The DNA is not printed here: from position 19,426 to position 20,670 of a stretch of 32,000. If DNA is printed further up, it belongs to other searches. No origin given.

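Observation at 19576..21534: Uncharacterised two-or-three-gene operon next to the R-M system, a candidate novel defence or accessory system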

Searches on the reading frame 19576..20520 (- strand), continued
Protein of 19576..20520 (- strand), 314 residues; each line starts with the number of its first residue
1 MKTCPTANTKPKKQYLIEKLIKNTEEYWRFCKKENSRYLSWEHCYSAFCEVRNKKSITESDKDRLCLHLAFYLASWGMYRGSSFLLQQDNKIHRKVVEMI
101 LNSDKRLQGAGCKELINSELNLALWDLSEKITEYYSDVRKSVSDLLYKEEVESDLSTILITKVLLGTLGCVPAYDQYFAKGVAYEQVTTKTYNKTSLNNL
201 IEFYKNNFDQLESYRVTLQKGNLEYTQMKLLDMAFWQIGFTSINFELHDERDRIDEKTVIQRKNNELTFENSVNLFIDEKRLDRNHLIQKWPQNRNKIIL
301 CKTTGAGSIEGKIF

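Call 106: search_solved_structures(query=A8, max_evalue=10, show_alignments=2)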
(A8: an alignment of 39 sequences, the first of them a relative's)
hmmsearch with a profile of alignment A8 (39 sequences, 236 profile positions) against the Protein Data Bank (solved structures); distinct sequences matched with E-value up to 10: 0.
